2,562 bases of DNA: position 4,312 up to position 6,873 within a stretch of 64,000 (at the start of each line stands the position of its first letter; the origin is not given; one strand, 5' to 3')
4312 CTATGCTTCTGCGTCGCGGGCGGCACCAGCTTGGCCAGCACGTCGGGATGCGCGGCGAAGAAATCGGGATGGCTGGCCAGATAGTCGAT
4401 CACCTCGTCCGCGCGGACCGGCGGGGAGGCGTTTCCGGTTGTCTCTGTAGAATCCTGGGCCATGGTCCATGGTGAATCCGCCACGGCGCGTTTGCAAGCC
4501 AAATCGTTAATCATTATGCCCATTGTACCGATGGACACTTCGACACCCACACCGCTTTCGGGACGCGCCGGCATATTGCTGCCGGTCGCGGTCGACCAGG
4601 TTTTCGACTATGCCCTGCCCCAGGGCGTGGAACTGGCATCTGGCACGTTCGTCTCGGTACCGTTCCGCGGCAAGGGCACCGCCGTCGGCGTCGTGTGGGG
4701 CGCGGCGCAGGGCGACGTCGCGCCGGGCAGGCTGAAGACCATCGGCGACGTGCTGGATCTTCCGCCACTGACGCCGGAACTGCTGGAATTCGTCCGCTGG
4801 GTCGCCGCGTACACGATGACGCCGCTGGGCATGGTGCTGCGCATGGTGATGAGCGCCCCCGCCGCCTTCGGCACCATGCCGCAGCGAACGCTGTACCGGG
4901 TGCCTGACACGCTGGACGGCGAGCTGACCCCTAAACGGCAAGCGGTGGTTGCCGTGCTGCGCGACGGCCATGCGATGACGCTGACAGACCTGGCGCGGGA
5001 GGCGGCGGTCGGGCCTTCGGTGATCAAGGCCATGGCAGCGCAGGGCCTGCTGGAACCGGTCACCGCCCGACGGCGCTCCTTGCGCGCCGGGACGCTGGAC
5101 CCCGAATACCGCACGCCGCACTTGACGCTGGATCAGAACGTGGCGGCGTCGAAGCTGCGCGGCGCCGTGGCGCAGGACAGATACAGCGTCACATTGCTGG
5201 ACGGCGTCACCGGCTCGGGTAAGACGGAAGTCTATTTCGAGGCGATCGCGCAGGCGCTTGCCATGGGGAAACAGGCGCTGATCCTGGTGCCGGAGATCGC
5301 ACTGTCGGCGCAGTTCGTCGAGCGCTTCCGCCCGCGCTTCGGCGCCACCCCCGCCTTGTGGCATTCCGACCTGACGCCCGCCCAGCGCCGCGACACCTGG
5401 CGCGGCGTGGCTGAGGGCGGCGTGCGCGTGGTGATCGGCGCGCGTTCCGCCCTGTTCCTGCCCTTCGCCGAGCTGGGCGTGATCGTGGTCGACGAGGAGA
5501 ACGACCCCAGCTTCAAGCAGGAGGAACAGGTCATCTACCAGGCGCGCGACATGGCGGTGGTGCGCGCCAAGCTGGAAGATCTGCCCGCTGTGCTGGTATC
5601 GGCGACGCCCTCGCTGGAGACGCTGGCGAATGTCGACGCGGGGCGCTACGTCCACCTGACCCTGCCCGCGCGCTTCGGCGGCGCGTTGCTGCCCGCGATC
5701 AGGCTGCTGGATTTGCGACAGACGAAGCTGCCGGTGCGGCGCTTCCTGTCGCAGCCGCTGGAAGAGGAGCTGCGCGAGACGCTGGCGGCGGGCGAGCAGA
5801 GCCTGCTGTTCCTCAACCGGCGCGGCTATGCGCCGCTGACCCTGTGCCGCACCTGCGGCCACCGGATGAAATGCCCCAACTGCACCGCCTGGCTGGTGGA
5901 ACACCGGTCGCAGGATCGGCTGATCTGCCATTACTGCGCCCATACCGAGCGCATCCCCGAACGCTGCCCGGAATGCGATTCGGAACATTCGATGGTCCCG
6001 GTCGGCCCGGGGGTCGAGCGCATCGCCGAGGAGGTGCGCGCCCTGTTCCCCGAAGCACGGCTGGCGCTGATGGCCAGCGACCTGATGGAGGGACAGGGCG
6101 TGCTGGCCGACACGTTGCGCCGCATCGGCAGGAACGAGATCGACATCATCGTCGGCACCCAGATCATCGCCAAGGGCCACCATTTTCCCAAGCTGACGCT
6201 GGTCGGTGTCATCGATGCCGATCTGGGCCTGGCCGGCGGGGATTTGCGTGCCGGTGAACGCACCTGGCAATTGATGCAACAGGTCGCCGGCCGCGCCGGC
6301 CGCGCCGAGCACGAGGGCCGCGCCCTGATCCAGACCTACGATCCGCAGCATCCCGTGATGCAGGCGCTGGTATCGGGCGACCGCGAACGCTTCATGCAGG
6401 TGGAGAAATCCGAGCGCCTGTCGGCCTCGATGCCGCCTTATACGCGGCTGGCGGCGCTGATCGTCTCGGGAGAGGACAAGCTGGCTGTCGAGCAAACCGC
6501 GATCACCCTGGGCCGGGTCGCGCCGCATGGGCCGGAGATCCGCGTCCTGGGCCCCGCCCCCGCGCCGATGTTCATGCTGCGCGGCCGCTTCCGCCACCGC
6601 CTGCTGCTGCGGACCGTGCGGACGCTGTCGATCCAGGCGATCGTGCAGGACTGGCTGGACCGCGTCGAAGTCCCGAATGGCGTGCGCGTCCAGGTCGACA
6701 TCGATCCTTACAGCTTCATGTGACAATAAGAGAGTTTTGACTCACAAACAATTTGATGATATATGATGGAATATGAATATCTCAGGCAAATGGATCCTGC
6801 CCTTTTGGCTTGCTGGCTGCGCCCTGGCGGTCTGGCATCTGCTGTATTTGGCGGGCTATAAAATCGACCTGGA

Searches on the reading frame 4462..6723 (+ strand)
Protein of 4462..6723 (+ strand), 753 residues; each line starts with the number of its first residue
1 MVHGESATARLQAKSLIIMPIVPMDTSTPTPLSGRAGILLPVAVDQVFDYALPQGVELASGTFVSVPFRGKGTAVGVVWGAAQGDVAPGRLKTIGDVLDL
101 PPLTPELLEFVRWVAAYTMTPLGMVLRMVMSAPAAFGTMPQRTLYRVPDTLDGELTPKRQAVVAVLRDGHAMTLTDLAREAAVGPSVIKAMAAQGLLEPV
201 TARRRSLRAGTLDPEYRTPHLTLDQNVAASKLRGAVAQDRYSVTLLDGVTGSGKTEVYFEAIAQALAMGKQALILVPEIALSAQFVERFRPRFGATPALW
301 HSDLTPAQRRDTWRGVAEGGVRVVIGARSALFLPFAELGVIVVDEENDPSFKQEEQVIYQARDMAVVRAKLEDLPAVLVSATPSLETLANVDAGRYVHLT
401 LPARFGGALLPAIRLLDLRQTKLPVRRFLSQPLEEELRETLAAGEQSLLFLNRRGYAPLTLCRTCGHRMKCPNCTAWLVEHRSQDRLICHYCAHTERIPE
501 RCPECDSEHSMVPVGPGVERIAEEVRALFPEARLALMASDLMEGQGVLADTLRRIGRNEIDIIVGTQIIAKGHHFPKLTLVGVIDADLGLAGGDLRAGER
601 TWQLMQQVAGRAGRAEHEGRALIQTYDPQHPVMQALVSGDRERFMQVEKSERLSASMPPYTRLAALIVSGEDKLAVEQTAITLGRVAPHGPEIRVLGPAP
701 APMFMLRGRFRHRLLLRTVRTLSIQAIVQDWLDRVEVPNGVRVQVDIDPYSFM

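Call 12: find_related_loci(query=window:4462-6723:+, collection=genome_contigs, flank=10000)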
Query window:4462-6723:+ (753 aa) in genome_contigs; peptide patterns used: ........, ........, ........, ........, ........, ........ (x = any residue, [..] = any of these).
117 stretches matched a pattern; 24 encode a relative of the query (tblastn E <= 1e-3); 24 distinct loci.
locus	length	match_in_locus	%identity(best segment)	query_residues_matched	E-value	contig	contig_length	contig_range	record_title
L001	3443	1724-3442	66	9-581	0e+0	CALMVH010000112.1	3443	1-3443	MAG TPA_asm: uncultured Rhodospirillales bacterium isolate SRR13685122_bin.22_CONCOCT_v1.1_MAG genome assembly, contig:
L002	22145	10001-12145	51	38-753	0e+0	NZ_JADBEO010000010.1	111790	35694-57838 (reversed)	Chelatococcus sambhunathii strain S14 NODE_10_length_111790_cov_19.5521_ID_3799, whole genome shotgun sequence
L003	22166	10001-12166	50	31-753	0e+0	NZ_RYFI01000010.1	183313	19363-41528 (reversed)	Hansschlegelia zhihuaiae strain S 113 Scaffold10, whole genome shotgun sequence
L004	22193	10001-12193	49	20-753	0e+0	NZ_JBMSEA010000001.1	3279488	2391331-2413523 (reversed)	Hansschlegelia sp. KR7-227 contig1, whole genome shotgun sequence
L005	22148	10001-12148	50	38-753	0e+0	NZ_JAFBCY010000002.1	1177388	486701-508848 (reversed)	Methylopila capsulata strain DSM 6130 Ga0453999_02, whole genome shotgun sequence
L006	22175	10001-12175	50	20-753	0e+0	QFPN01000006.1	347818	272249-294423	MAG: Ancylobacter novellus isolate S2_005_003_R2_43 S2_005_003_R2_scaffold_23, whole genome shotgun sequence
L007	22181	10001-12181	50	26-753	0e+0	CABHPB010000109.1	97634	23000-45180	MAG: uncultured Methylopila sp. isolate Methylopila_sp_nbed35b061 genome assembly, contig: NODE_700_length_97634_cov_7.9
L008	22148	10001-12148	49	38-753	0e+0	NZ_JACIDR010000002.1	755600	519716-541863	Hansschlegelia beijingensis strain DSM 25481 Ga0373237_02, whole genome shotgun sequence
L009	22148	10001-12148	49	38-753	0e+0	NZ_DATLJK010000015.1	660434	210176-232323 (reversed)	MAG: Hansschlegelia sp. isolate SMAG_U13694 k141_178, whole genome shotgun sequence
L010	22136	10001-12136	48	48-753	0e+0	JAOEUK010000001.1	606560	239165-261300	Candidatus Puniceispirillum sp. isolate AH-135-F23 AH-135-F23_NODE_1, whole genome shotgun sequence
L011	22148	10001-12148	47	48-753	0e+0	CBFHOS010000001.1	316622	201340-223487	MAG: Candidatus Puniceispirillaceae bacterium isolate AGTU_79_bin_5_strict genome assembly, contig: AGTU_79_bin_5_strict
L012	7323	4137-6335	47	20-753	0e+0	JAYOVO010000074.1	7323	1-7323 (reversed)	MAG: Alphaproteobacteria bacterium isolate 139564_S165_metabat_bins_2.tsv.156 NODE_11394_length_7323_cov_20.958998, whol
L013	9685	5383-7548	47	35-753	0e+0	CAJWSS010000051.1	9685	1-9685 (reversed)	MAG TPA_asm: uncultured Alphaproteobacteria bacterium isolate ERR599029_bin.2_MetaBAT_v2.12.1_MAG genome assembly, conti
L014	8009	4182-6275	50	48-753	0e+0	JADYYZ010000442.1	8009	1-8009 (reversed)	MAG: Acetobacteraceae bacterium isolate SJ55 c_000000768321, whole genome shotgun sequence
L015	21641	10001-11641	53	204-753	0e+0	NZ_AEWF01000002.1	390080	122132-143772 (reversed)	Candidatus Odyssella thessalonicensis L13 HMO_scaffold00019, whole genome shotgun sequence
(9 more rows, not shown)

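Call 23: find_homologous_proteins(query=window:4462-6723:+, max_evalue=1e-100)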
Query window:4462-6723:+ (753 aa): 7994 proteins with E <= 1e-100 among 8000 candidates; the best 120 are listed.
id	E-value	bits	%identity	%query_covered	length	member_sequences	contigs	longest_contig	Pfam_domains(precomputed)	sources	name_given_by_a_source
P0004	0.0e+0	1627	100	97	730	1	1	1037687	PF17764.7,PF00270.36,PF00271.38,PF18319.8,PF18074.7,PF04851.22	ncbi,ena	-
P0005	0.0e+0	1305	79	97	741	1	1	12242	PF17764.7,PF00270.36,PF00271.38,PF18319.8,PF18074.7,PF04851.22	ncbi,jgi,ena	jgi:primosomal protein N' (replication factor Y)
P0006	0.0e+0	1242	76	97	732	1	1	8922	PF17764.7,PF00270.36,PF00271.38,PF18319.8,PF18074.7,PF04851.22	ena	-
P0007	0.0e+0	1197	74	97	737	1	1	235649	PF17764.7,PF00270.36,PF00271.38,PF18319.8,PF18074.7,PF04851.22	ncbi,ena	-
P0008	0.0e+0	1094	68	96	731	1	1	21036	PF17764.7,PF00270.36,PF00271.38,PF18319.8,PF18074.7,PF04851.22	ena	-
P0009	0.0e+0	1081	67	97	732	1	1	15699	PF17764.7,PF00270.36,PF00271.38,PF18319.8,PF18074.7,PF04851.22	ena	-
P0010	0.0e+0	1060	66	96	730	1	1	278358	PF17764.7,PF00270.36,PF00271.38,PF18319.8,PF18074.7,PF04851.22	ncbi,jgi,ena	jgi:primosomal protein N' (replication factor Y)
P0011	0.0e+0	1038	65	96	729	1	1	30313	PF17764.7,PF00270.36,PF00271.38,PF18319.8,PF18074.7,PF04851.22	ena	-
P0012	7.3e-291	985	63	95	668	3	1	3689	PF17764.7,PF00270.36,PF00271.38,PF18319.8,PF18074.7,PF04851.22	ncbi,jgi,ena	jgi:primosomal protein N' (replication factor Y)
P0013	3.2e-288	976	63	95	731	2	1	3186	PF17764.7,PF00270.36,PF00271.38,PF18319.8,PF18074.7,PF04851.22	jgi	jgi:primosomal protein N' (replication factor Y)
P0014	2.9e-278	943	61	95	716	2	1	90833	PF17764.7,PF00270.36,PF18319.8,PF18074.7,PF04851.22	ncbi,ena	-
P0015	6.2e-264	896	59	95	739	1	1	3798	PF17764.7,PF00270.36,PF00271.38,PF18319.8,PF18074.7,PF04851.22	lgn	-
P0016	6.6e-261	886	57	95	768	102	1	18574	PF17764.7,PF00270.36,PF00271.38,PF18319.8,PF18074.7,PF04851.22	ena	-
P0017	3.6e-260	883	56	96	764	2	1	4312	PF17764.7,PF00270.36,PF00271.38,PF18319.8,PF18074.7,PF04851.22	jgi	jgi:primosomal protein N' (replication factor Y)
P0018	8.2e-260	882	57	95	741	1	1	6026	PF17764.7,PF00270.36,PF00271.38,PF18319.8,PF18074.7,PF04851.22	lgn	-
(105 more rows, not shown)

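Call 25: find_encoding_contigs(protein=P0005, flank=10000, max_places=3)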
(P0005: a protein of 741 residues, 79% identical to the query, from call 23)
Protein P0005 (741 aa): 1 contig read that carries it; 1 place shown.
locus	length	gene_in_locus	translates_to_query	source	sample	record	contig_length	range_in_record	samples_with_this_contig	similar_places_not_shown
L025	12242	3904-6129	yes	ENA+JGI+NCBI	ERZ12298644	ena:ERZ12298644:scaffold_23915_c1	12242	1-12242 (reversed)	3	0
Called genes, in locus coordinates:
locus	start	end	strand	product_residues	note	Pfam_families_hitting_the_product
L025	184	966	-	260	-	PF03824:NicO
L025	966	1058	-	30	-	-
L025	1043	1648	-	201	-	PF06226:DUF1007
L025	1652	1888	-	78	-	PF01541:GIY-YIG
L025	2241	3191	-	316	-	PF02899:Phage_int_SAM_1, PF00589:Phage_integrase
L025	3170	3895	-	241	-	PF04340:DUF484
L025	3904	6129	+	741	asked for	PF00271:Helicase_C (faint), PF17764:PriA_3primeBD, PF04851:ResIII, PF00270:DEAD, PF18319:Zn_ribbon_PriA, PF18074:PriA_C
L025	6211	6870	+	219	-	-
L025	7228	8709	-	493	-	PF05231:MASE1, PF00990:GGDEF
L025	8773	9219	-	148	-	PF00691:OmpA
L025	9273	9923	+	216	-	PF00213:OSCP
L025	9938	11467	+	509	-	PF02874:ATP-synt_ab_N, PF00006:ATP-synt_ab, PF00306:ATP-synt_ab_C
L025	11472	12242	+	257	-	?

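Call 26: find_encoding_contigs(protein=P0006, flank=10000, max_places=3)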
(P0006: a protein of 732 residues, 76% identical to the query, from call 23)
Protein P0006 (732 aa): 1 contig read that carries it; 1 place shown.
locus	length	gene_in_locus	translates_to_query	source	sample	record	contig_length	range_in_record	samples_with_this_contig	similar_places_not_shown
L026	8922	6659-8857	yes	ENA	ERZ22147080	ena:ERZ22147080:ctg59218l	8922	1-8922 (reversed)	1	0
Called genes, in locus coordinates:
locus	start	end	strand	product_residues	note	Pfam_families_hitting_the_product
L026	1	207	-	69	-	?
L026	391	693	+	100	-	PF00829:Ribosomal_L21p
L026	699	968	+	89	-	PF01016:Ribosomal_L27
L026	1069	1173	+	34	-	PF01018:GTP1_OBG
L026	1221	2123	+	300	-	PF01018:GTP1_OBG, PF01926:MMR_HSR1, PF02421:FeoB_N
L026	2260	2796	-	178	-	-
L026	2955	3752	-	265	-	PF03824:NicO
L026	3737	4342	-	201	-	PF06226:DUF1007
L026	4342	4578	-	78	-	PF01541:GIY-YIG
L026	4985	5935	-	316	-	PF13495:Phage_int_SAM_4 (faint), PF02899:Phage_int_SAM_1, PF00589:Phage_integrase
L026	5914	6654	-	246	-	PF04340:DUF484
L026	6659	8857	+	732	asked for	PF17764:PriA_3primeBD, PF00270:DEAD, PF04851:ResIII, PF00271:Helicase_C (faint), PF18319:Zn_ribbon_PriA, PF18074:PriA_C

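Call 27: find_encoding_contigs(protein=P0007, flank=10000, max_places=3)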
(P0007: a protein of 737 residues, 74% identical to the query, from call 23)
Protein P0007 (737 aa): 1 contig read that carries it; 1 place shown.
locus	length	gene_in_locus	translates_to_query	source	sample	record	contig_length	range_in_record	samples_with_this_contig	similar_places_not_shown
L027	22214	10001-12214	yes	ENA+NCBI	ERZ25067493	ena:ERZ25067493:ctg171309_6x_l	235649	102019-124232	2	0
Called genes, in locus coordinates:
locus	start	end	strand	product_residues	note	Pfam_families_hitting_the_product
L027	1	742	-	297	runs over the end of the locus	PF01145:Band_7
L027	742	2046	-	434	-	PF01145:Band_7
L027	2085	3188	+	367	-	PF10609:ParA, PF01656:CbiA, PF09140:MipZ (weak), PF13614:AAA_31 (weak)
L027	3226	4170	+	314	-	PF00781:DAGK_cat, PF01513:NAD_kinase (weak), PF19279:YegS_C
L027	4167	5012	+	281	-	PF00149:Metallophos, PF12850:Metallophos_2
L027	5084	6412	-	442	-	PF01266:DAO, PF07992:Pyr_redox_2 (weak), PF13454:NAD_binding_9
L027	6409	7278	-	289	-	PF03824:NicO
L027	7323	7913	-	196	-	PF06226:DUF1007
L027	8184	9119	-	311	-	PF02899:Phage_int_SAM_1, PF00589:Phage_integrase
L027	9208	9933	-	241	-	PF04340:DUF484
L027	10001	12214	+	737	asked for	PF17764:PriA_3primeBD, PF00270:DEAD, PF04851:ResIII (weak), PF00271:Helicase_C (faint), PF18319:Zn_ribbon_PriA, PF18074:PriA_C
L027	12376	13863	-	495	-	PF05231:MASE1, PF00990:GGDEF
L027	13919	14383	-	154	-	PF00691:OmpA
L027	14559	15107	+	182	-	PF00213:OSCP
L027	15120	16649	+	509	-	PF02874:ATP-synt_ab_N, PF00006:ATP-synt_ab, PF00306:ATP-synt_ab_C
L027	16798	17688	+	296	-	PF00231:ATP-synt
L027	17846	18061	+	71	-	-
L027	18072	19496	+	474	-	PF02874:ATP-synt_ab_N, PF00006:ATP-synt_ab, PF22919:ATP-synt_VA_C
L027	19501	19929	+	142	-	PF02823:ATP-synt_DE_N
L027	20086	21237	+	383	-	PF07221:GlcNAc_2-epim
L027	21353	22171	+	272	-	-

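Call 31: find_encoding_contigs(protein=P0008, flank=7000, max_places=2)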
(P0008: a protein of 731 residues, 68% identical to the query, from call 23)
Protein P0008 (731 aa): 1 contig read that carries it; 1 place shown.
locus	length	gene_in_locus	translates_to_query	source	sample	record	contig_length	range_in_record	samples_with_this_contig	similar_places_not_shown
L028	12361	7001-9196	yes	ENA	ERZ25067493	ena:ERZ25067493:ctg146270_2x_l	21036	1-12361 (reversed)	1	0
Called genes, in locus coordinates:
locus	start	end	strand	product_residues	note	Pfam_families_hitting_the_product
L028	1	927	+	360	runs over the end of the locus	PF00142:Fer4_NifH (faint), PF09140:MipZ, PF10609:ParA, PF13614:AAA_31, PF01656:CbiA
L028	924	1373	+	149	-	PF08238:Sel1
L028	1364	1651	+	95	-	-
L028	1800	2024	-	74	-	-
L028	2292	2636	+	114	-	-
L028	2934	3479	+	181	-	-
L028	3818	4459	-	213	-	PF03824:NicO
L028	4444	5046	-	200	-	PF06226:DUF1007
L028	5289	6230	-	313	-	PF02899:Phage_int_SAM_1, PF00589:Phage_integrase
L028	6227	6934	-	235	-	PF04340:DUF484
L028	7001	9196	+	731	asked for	PF17764:PriA_3primeBD, PF00270:DEAD, PF04851:ResIII, PF00271:Helicase_C (faint), PF18319:Zn_ribbon_PriA, PF18074:PriA_C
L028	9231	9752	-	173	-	PF03167:UDG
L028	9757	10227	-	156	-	PF00691:OmpA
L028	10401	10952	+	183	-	PF00213:OSCP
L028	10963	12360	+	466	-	?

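Call 32: find_encoding_contigs(protein=P0009, flank=7000, max_places=2)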
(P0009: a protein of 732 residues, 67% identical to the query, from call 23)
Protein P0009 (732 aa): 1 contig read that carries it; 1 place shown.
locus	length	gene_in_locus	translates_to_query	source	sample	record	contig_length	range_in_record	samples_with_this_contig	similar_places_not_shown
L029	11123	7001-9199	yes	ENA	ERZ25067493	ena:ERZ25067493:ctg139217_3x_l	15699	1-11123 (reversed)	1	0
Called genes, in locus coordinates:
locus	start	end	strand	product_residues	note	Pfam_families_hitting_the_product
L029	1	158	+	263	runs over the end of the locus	PF02578:Cu-oxidase_4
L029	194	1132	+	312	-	PF13793:Pribosyltran_N, PF00156:Pribosyltran, PF14572:Pribosyl_synth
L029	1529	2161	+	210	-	PF01386:Ribosomal_L25p, PF14693:Ribosomal_TL5_C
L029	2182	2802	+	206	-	PF01195:Pept_tRNA_hydro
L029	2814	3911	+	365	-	PF01926:MMR_HSR1, PF02421:FeoB_N, PF06071:YchF-GTPase_C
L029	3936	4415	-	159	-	-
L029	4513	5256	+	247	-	PF09849:DUF2076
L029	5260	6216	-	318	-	PF02899:Phage_int_SAM_1, PF00589:Phage_integrase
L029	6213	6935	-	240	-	PF04340:DUF484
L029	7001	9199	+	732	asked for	PF17764:PriA_3primeBD, PF00270:DEAD, PF04851:ResIII, PF00271:Helicase_C (faint), PF18319:Zn_ribbon_PriA, PF18074:PriA_C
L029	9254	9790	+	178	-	PF06912:DUF1275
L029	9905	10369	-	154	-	PF00691:OmpA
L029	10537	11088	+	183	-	PF00213:OSCP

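Call 33: find_encoding_contigs(protein=P0010, flank=7000, max_places=2)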
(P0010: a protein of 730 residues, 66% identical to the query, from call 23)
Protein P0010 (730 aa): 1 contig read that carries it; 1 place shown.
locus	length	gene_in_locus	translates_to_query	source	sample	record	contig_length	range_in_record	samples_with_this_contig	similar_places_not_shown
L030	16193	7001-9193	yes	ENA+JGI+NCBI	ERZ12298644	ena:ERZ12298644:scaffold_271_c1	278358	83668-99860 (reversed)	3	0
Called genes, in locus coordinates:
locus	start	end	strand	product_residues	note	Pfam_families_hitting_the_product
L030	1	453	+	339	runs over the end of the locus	PF00142:Fer4_NifH (faint), PF01656:CbiA, PF09140:MipZ, PF10609:ParA, PF13614:AAA_31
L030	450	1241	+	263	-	PF02567:PhzC-PhzF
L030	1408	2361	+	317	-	PF00781:DAGK_cat, PF01513:NAD_kinase (weak), PF19279:YegS_C (weak)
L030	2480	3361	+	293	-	PF00149:Metallophos, PF12850:Metallophos_2 (weak)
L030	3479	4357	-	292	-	PF03824:NicO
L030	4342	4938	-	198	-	PF06226:DUF1007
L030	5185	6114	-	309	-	PF02899:Phage_int_SAM_1, PF00589:Phage_integrase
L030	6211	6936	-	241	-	PF04340:DUF484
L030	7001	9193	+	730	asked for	PF17764:PriA_3primeBD, PF00270:DEAD, PF04851:ResIII, PF00271:Helicase_C (faint), PF18319:Zn_ribbon_PriA, PF18074:PriA_C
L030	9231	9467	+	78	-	-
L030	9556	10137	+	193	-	PF04191:PEMT, PF04140:ICMT (weak)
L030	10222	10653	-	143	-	PF00691:OmpA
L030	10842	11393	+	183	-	PF00213:OSCP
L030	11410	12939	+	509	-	PF02874:ATP-synt_ab_N, PF00006:ATP-synt_ab, PF00306:ATP-synt_ab_C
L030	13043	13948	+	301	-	PF00231:ATP-synt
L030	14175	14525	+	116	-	PF03795:YCII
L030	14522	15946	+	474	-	PF02874:ATP-synt_ab_N, PF00006:ATP-synt_ab, PF22919:ATP-synt_VA_C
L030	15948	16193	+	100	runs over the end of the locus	PF02823:ATP-synt_DE_N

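Call 34: find_encoding_contigs(protein=P0011, flank=7000, max_places=2)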
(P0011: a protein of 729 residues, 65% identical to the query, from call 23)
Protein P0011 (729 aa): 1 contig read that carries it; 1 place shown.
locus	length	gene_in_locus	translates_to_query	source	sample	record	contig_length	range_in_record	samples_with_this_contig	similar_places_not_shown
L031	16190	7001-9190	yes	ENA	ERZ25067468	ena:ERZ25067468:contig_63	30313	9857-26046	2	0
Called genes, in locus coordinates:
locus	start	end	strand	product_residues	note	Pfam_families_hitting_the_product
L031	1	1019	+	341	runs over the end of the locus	PF00142:Fer4_NifH (weak), PF09140:MipZ, PF10609:ParA, PF13614:AAA_31, PF01656:CbiA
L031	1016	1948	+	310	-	PF00781:DAGK_cat, PF19279:YegS_C (weak)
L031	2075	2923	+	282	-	PF00149:Metallophos, PF12850:Metallophos_2 (weak)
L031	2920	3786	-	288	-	PF03824:NicO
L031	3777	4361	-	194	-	PF06226:DUF1007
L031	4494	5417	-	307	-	PF02899:Phage_int_SAM_1, PF00589:Phage_integrase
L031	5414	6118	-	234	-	PF04340:DUF484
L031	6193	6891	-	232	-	PF03070:TENA_THI-4, PF14518:Haem_oxygenas_2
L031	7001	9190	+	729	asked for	PF17764:PriA_3primeBD, PF00270:DEAD, PF04851:ResIII, PF00271:Helicase_C (faint), PF18319:Zn_ribbon_PriA, PF18074:PriA_C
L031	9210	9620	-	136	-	-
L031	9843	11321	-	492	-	PF05231:MASE1, PF00990:GGDEF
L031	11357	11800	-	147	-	PF00691:OmpA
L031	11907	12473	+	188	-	PF00213:OSCP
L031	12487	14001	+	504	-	PF02874:ATP-synt_ab_N, PF00006:ATP-synt_ab, PF00306:ATP-synt_ab_C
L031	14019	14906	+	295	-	PF00231:ATP-synt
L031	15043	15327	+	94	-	PF01541:GIY-YIG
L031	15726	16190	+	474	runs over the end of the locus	PF02874:ATP-synt_ab_N, PF00006:ATP-synt_ab, PF22919:ATP-synt_VA_C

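Call 48: find_related_loci(query=L025:6211-6870:+, collection=viral_contigs, flank=5000)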
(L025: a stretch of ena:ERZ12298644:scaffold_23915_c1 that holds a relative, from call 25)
Query L025:6211-6870:+ (219 aa) in viral_contigs; peptide patterns used: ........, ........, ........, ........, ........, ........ (x = any residue, [..] = any of these).
8 stretches matched a pattern, but none encodes a relative of the query by tblastn (E <= 1e-3).

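Call 52: search_protein_families(library=pfam, proteins=[L025:6211-6870:+, L031:9210-9620:-, L030:9231-9467:+], max_evalue=0.01)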
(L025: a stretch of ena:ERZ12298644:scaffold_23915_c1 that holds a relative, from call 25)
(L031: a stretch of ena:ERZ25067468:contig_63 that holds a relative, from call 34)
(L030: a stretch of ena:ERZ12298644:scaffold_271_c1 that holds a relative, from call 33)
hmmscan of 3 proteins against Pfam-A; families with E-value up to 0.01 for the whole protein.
L025:6211-6870:+ (219 aa): 0 families

L031:9210-9620:- (136 aa): 0 families

L030:9231-9467:+ (78 aa): 6 families
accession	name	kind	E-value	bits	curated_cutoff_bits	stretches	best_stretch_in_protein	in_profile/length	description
PF24073.1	DUF7365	-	0.00012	22.6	27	0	14-39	74-99/101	Coiled-coil region of unknown function (DUF7365)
PF23991.1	DUF7310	-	0.00062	20.6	40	1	30-74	1-47/83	Coiled-coil region of unknown function (DUF7310)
PF10779.14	XhlA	-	0.0011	19.5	34.7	0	13-45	6-38/67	Haemolysin XhlA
PF04012.17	PspA_IM30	-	0.0013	18.8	33.9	1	13-76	121-184/220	PspA/IM30 family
PF16526.10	CLZ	-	0.0021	18.9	26.7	1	16-71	15-70/71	C-terminal leucine zipper domain of cyclic nucleotide-gated channels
PF05531.17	NPV_P10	-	0.0031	18.4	29.8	0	17-50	17-53/75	Nucleopolyhedrovirus P10 protein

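Call 53: search_protein_families(library=phrogs, proteins=[L025:6211-6870:+, L031:9210-9620:-, L030:9231-9467:+], max_evalue=0.1)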
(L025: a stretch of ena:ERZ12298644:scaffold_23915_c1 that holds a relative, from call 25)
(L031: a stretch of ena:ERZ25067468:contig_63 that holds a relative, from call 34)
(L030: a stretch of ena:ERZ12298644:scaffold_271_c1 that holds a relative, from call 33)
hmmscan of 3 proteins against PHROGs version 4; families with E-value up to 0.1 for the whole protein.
L025:6211-6870:+ (219 aa): 0 families

L031:9210-9620:- (136 aa): 1 family
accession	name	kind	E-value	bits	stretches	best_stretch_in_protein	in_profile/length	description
phrog_11426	-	unknown function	0.027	15.4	1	40-85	3-49/70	-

L030:9231-9467:+ (78 aa): 24 families
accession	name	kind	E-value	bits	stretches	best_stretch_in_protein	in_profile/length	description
phrog_5553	-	unknown function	2.9e-05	25.3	1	9-75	5-67/114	-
phrog_1296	-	lysis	0.00034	21.5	0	15-37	69-91/93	holin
phrog_9414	-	unknown function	0.00038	21.4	0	51-74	38-61/71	-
phrog_1193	-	other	0.0016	19.4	1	15-43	10-38/76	hemolysin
phrog_7885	-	unknown function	0.0018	19.2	1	27-74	23-66/83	-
phrog_5211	-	unknown function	0.0037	18.5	0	16-49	34-67/112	-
phrog_937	-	other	0.0046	18.3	1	13-72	24-80/115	hemolysin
phrog_12015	-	unknown function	0.0075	16.9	1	14-75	101-158/165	-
phrog_689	-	lysis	0.0092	17.2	1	22-74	6-56/91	holin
phrog_10411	-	unknown function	0.015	16.5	0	11-52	24-65/169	-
phrog_736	-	unknown function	0.015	16.4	1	25-75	66-100/112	-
phrog_1103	-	unknown function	0.018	16.1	0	8-40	16-51/80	-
phrog_3550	-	unknown function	0.022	16.1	0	15-50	20-57/79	-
phrog_13567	-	unknown function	0.052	14.6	1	13-56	19-62/82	-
phrog_16654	-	unknown function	0.055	14.6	1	28-71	26-69/101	-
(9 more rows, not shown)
